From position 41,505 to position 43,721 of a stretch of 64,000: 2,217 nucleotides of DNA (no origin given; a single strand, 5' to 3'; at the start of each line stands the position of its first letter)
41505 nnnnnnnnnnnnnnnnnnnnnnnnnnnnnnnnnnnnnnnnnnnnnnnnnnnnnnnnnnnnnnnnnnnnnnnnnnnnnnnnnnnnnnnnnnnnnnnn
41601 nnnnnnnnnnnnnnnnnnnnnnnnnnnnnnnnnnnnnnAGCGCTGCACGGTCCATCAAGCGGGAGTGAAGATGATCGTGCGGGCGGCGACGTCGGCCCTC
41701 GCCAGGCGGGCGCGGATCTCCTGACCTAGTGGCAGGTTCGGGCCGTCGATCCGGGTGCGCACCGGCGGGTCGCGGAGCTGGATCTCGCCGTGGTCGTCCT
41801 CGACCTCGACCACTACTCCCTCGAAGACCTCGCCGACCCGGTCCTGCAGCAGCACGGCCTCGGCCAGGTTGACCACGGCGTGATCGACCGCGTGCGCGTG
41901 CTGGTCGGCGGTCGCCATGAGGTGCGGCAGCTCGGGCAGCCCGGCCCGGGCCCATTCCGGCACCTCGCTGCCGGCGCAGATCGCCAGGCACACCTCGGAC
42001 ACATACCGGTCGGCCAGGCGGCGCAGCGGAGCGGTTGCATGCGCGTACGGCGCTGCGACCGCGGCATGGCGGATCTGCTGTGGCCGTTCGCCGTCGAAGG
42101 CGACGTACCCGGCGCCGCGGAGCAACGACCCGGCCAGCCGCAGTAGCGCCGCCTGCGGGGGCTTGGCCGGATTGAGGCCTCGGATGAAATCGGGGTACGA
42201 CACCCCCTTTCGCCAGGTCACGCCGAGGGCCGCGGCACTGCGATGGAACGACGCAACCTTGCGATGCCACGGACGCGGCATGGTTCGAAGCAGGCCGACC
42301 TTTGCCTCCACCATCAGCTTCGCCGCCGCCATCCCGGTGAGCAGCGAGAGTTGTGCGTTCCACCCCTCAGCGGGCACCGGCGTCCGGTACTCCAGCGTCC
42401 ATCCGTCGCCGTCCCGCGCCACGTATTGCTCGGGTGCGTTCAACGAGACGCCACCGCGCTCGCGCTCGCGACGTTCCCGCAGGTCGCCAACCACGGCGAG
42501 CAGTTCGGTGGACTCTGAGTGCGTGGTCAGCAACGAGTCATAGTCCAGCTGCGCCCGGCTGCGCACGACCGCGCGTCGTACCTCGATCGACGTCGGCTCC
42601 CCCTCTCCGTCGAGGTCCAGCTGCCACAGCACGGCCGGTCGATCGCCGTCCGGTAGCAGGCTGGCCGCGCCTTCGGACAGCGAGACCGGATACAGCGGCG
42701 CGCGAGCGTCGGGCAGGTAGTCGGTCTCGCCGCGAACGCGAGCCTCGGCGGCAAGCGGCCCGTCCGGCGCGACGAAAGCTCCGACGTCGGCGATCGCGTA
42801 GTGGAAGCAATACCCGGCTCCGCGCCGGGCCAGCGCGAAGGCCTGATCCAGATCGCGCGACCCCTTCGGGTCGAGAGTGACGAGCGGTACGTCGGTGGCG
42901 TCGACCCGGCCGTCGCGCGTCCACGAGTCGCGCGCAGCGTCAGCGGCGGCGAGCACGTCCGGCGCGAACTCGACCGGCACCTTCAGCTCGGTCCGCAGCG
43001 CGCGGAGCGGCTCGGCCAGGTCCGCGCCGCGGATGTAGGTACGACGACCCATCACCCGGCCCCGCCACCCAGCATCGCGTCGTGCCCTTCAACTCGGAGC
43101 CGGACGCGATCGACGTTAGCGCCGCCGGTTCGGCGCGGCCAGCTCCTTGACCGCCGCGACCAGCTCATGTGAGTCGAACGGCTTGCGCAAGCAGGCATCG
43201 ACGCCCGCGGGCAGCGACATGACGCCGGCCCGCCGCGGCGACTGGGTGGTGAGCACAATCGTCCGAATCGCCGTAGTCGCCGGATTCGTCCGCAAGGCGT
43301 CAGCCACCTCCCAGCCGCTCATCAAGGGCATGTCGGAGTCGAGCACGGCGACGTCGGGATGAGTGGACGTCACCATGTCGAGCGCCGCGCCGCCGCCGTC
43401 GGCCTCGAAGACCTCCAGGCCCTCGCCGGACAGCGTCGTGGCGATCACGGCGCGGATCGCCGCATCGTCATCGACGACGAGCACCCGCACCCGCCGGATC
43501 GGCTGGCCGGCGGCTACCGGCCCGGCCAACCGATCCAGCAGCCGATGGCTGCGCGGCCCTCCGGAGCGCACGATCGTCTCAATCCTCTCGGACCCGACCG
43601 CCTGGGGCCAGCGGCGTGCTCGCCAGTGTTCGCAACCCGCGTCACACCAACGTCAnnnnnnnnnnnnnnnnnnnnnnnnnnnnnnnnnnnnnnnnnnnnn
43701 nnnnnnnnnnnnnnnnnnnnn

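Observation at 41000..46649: Co-directional cluster: inverted-architecture STAND regulator / orphan receiver / RNB exoribonuclease / small membrane PH-like protein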

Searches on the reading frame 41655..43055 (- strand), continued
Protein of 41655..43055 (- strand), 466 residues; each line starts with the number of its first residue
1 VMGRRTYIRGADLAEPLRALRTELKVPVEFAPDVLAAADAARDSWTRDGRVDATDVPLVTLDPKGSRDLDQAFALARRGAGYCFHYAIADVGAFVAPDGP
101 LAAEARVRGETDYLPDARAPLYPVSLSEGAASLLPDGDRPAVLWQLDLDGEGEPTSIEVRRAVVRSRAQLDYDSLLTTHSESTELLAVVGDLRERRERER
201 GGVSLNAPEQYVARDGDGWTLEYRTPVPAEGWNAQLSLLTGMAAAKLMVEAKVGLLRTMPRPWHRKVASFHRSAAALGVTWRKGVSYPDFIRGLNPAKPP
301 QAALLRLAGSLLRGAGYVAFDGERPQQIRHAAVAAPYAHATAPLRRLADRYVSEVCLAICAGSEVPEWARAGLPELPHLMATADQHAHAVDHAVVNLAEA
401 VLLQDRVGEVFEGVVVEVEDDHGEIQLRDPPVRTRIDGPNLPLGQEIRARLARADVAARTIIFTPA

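Call 40: search_solved_structures(query=window:41655-43055:-, max_evalue=0.001, show_alignments=1)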
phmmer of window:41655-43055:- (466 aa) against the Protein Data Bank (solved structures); distinct sequences matched with E-value up to 0.001: 27.
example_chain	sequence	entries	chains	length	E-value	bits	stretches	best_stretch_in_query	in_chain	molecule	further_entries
5xgu_B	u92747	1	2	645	1.1e-27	100.2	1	46-418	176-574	Ribonuclease R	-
8cdu_C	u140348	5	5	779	5.8e-20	74.7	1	26-419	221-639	Ribonuclease R | RNase R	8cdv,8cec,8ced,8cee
2r7d_A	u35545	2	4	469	6.2e-16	61.4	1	47-221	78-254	Ribonuclease II family protein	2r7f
7dcy_A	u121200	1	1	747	2.8e-15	59.2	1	49-354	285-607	Ribonuclease R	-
7dic_A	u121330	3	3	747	3.6e-14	55.6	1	49-354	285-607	Ribonuclease R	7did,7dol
6h25_J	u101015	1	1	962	8.6e-14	54.3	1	49-364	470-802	Exosome complex exonuclease RRP44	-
6d6q_K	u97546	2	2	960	8.6e-14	54.3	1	49-364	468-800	Exosome complex exonuclease RRP44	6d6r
6lqs_R4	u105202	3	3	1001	2.5e-13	52.8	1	48-351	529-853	Exosome complex exonuclease DIS3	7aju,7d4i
8qcf_K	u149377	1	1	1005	2.5e-13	52.8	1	48-351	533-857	Exosome complex exonuclease DIS3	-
9g8n_M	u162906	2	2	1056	3.3e-13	52.4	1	59-194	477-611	DIS3-like exonuclease 1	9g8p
9g8m_M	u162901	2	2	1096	3.6e-13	52.3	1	59-194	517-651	DIS3-like exonuclease 1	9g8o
2vnu_D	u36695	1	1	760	6.5e-13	51.4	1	48-351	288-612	EXOSOME COMPLEX EXONUCLEASE RRP44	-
2wp8_J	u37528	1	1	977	1.1e-12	50.7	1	48-351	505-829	EXOSOME COMPLEX EXONUCLEASE DIS3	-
5g06_J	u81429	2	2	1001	1.2e-12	50.6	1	48-351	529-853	EXOSOME COMPLEX EXONUCLEASE DIS3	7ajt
5k36_K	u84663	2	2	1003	1.2e-12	50.6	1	48-351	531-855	Exosome complex exonuclease DIS3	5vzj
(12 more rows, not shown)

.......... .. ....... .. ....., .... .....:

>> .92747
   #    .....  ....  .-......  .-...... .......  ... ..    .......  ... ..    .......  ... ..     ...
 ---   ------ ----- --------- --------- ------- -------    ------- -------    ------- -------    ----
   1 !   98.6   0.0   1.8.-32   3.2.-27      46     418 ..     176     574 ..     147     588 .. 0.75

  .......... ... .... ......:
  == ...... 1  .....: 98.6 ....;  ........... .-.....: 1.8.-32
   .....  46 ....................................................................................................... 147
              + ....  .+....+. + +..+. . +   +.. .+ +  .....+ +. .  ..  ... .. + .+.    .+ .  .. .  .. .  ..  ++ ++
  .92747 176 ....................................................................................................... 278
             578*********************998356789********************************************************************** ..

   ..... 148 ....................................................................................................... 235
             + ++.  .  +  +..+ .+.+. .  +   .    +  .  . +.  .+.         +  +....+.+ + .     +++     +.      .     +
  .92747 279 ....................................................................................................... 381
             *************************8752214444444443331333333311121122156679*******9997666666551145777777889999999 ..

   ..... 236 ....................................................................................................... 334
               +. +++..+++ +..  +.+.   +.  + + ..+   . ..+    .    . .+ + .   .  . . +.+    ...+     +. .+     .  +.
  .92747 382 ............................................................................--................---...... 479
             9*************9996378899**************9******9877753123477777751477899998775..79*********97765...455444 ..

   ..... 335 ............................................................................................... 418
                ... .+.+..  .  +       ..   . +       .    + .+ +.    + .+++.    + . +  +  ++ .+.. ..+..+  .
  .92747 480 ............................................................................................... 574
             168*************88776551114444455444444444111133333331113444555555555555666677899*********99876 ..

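Call 45: search_protein_families(library=padloc, proteins=[window:41655-43055:-], max_evalue=0.01)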
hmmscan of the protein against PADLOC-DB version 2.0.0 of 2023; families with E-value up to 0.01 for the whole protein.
window:41655-43055:- (466 aa): 0 families

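Call 78: find_related_loci(query=window:41655-43055:-, collection=metagenome_contigs, flank=6000)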
Query window:41655-43055:- (466 aa) in metagenome_contigs; peptide patterns used: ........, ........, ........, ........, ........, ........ (x = any residue, [..] = any of these).
244 stretches matched a pattern; 2 encode a relative of the query (tblastn E <= 1e-3); 2 distinct loci.
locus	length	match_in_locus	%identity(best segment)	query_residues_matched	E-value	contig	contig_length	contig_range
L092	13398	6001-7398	94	1-466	0e+0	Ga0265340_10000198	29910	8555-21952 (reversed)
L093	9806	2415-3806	73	1-464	0e+0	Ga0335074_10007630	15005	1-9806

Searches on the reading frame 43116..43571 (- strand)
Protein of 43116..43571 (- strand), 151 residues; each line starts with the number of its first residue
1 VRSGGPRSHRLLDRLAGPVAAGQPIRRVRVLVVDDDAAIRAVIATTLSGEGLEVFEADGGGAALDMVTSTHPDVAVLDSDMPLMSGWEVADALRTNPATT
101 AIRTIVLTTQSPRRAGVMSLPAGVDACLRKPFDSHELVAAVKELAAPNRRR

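Call 3: search_protein_families(library=pfam, proteins=[window:43116-43571:-], max_evalue=0.01)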
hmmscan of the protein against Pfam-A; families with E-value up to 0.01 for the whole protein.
window:43116-43571:- (151 aa): 1 family
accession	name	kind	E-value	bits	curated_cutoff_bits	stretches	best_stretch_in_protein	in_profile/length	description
PF00072.30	Response_reg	-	7.1e-23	81.3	30.2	1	30-142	1-111/111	Response regulator receiver domain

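Call 4: search_protein_families(library=ncbifam, proteins=[window:43116-43571:-], max_evalue=0.01)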
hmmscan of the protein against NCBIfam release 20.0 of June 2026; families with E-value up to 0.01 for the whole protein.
window:43116-43571:- (151 aa): 93 families (the best 25 are shown)
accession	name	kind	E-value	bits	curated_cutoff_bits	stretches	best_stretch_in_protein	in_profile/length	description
TIGR02154.1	PhoB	equivalog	1.5e-22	80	296.2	1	29-144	4-119/226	phosphate regulon transcriptional regulator PhoB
NF007135.0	PRK09581.1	equivalog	2.2e-19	69.6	474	1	29-144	4-119/457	PleD family two-component system response regulator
NF040689.1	MtrAB_MtrA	equivalog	3e-19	69.2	300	1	30-142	1-110/219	MtrAB system response regulator MtrA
NF045944.1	ResRegRpaBCyano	equivalog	1.9e-18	66.7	330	1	31-143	1-110/229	response regulator transcription factor RpaB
NF008469.0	PRK11361.1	equivalog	9.4e-17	60.8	714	1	28-141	5-116/461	acetoacetate metabolism transcriptional regulator AtoC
NF040534.1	resp_reg_YycF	equivalog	1.7e-16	60.2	340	1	29-143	2-113/231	response regulator YycF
NF012227.0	AdeR_RR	equivalog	2.3e-16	60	340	1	29-143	13-124/239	efflux system response regulator transcription factor AdeR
NF053854.1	RespRegPhoBBctds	equivalog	2.9e-16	59.5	270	1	30-143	1-113/225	two-component system response regulator PhoB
NF008296.0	PRK11083.1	equivalog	4.2e-16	59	273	1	27-144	3-117/228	two-component system response regulator CreB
TIGR01818.1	ntrC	equivalog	8.7e-16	57.8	558.6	1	30-143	1-112/463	nitrogen regulation protein NR(I)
NF045991.1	RespRegCtrARhodob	equivalog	3.4e-15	56.4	350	1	28-143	1-114/224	response regulator transcription factor CtrA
NF033120.0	vanR_FM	exception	6.6e-15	55.4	460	1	26-142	2-115/231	vancomycin resistance response regulator transcription factor, VanR-F/VanR-M family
NF041733.1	resp_reg_CseB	equivalog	7.6e-15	54.9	350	1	29-143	2-113/228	two-component system response regulator CseB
NF045717.1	DVU0259_DivK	exception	1.4e-14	54.3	160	1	29-143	4-114/117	DVU0259 family response regulator domain-containing protein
NF033117.2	vanR_ACDEGLN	exception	3e-14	53.1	350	1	30-143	1-111/226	VanR-ABDEGLN family response regulator transcription factor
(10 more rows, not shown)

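Call 45: search_protein_families(library=padloc, proteins=[window:43116-43571:-], max_evalue=0.01)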
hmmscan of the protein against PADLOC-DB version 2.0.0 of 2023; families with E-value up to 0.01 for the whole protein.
window:43116-43571:- (151 aa): 1 family
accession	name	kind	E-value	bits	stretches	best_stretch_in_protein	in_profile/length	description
PDLC00405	SduA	-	0.0038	14.8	1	28-91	7-70/323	DUF4263 domain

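Call 67: find_homologous_proteins(query=window:43116-43571:-, max_evalue=1e-15)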
Query window:43116-43571:- (151 aa): 6 proteins with E <= 1e-15 among 829 candidates.
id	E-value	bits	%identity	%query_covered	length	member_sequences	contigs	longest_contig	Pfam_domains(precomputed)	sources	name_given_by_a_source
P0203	1.1e-89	316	100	100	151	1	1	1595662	PF00072.31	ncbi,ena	-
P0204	9.7e-63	228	88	82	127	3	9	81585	PF00072.31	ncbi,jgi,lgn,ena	-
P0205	6.4e-36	142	56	81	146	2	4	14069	PF00072.31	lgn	-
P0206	1.9e-29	121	56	77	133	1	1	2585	PF00072.31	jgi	jgi:CheY-like chemotaxis protein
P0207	1.9e-28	117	53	81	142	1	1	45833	PF00072.31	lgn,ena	-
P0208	7.2e-21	93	40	79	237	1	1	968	PF00072.31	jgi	jgi:CheY-like chemotaxis protein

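Call 69: find_encoding_contigs(protein=P0207, flank=7000, max_places=1)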
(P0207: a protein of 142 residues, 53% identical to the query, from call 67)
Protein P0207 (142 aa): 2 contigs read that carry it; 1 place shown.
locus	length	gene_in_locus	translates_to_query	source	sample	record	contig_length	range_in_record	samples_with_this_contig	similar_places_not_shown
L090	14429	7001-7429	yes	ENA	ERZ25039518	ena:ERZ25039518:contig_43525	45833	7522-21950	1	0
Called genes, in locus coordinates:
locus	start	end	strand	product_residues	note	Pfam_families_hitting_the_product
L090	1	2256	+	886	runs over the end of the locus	PF03699:UPF0182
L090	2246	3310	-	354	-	PF01040:UbiA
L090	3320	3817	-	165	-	PF00255:GSHPx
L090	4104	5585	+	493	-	-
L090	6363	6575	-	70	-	-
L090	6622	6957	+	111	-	PF03704:BTAD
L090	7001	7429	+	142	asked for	PF00072:Response_reg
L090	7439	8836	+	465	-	PF00773:RNB, PF18614:RNase_II_C_S1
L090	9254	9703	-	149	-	-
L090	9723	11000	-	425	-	PF13439:Glyco_transf_4 (weak), PF13579:Glyco_trans_4_4 (weak), PF00201:UDPGT, PF06722:EryCIII-like_C, PF04101:Glyco_tran_28_C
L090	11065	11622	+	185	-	PF00440:TetR_N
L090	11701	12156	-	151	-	PF00958:GMP_synt_C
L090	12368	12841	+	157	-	-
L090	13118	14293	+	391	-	PF13469:Sulfotransfer_3 (faint)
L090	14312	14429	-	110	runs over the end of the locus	PF05199:GMC_oxred_C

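Call 70: find_encoding_contigs(protein=P0205, flank=7000, max_places=1)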
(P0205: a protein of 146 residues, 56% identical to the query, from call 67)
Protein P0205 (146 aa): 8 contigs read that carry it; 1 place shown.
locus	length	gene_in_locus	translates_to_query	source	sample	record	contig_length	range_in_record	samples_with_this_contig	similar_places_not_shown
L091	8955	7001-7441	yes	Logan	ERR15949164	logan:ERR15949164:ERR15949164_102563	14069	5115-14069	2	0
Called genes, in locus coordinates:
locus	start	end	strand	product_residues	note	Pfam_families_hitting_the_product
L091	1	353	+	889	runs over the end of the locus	PF03699:UPF0182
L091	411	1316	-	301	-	PF00583:Acetyltransf_1 (weak)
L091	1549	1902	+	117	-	-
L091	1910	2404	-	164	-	PF00255:GSHPx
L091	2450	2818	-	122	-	PF00392:GntR, PF13730:HTH_36 (faint), PF14502:HTH_41 (weak), PF13412:HTH_24 (faint)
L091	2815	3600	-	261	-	-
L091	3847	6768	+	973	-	PF13401:AAA_22 (faint), PF03704:BTAD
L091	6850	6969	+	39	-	-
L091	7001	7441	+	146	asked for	PF00072:Response_reg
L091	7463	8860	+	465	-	PF00773:RNB, PF18614:RNase_II_C_S1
